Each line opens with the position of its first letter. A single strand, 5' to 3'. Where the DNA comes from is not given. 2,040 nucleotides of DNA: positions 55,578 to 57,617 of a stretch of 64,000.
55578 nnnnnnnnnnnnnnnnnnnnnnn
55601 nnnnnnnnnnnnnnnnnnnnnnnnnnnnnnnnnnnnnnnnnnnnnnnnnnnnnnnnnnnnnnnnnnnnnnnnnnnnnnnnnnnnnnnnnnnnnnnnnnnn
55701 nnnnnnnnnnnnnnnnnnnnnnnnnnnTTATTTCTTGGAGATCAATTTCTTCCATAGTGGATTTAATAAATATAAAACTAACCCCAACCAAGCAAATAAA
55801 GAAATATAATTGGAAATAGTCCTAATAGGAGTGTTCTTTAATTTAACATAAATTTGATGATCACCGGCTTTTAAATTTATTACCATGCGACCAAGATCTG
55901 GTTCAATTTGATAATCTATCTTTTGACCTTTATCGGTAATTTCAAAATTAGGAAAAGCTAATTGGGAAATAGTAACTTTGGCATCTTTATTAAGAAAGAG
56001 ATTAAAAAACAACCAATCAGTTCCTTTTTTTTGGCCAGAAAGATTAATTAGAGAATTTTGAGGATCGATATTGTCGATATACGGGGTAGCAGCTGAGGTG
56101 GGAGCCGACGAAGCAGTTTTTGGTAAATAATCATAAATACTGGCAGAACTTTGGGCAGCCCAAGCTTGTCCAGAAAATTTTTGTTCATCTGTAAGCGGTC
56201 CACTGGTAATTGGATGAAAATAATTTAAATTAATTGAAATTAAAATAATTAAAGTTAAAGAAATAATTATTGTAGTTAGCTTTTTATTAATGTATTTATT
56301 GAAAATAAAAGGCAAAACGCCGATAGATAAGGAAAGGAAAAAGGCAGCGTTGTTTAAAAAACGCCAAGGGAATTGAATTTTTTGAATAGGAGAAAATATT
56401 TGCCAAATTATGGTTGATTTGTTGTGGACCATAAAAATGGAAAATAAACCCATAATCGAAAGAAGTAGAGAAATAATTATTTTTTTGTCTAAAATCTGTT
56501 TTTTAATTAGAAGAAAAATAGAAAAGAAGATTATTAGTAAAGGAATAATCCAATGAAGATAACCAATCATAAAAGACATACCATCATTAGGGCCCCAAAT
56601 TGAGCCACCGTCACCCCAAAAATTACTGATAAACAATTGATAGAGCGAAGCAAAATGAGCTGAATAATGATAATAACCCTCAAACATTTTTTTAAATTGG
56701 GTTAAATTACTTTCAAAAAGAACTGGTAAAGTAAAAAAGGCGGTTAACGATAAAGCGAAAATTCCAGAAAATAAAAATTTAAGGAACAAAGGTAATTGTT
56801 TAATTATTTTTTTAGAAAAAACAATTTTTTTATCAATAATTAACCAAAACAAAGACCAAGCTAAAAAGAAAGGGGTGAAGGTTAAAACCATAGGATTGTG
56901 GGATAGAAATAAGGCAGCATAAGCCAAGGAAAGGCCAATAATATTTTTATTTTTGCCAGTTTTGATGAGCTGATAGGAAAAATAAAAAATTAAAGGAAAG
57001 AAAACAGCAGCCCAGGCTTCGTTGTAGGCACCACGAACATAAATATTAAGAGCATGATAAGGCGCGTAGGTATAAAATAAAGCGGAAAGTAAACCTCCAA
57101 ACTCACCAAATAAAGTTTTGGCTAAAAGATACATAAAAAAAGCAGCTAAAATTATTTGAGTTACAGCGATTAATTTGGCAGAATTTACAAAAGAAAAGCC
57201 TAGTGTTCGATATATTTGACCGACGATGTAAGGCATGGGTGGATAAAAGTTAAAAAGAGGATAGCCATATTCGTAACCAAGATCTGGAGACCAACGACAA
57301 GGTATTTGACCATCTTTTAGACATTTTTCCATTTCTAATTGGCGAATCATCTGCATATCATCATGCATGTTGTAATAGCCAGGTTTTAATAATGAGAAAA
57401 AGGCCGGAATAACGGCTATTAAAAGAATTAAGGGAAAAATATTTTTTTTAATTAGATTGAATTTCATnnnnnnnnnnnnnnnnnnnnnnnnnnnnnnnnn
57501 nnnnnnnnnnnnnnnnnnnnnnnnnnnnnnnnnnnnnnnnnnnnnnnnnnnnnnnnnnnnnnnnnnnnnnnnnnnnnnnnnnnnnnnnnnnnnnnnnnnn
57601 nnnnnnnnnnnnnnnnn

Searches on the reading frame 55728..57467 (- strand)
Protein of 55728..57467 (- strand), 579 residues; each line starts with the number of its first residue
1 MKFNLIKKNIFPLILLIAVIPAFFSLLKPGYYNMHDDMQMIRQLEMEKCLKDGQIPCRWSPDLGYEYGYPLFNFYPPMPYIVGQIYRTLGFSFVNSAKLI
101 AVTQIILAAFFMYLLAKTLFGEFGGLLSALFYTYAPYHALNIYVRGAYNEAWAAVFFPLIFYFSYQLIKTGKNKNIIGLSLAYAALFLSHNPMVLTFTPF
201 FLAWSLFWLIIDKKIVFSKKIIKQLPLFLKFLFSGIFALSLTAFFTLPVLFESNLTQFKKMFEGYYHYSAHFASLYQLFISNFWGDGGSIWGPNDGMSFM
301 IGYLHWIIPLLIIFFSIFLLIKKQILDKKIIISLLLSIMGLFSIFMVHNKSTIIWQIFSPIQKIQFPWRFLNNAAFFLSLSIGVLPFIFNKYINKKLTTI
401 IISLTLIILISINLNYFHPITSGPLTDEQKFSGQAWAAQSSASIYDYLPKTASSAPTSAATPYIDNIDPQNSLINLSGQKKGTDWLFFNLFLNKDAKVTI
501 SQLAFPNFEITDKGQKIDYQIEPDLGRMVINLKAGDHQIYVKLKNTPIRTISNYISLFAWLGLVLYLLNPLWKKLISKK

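Call 3: search_protein_families(library=pfam, proteins=[window:55728-57467:-], max_evalue=1)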
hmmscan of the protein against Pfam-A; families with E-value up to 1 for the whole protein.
window:55728-57467:- (579 aa): 2 families
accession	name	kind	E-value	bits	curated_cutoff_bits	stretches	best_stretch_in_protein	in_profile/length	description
PF13231.12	PMT_2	-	0.00011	22.9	26.1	1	76-223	3-144/160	Dolichyl-phosphate-mannose-protein mannosyltransferase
PF10131.15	PTPS_related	-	0.016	14.2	26.4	1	72-444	1-338/621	6-pyruvoyl-tetrahydropterin synthase related domain; membrane protein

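Call 4: search_protein_families(library=ncbifam, proteins=[window:55728-57467:-], max_evalue=1)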
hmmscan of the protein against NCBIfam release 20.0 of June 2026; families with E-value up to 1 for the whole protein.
window:55728-57467:- (579 aa): 0 families
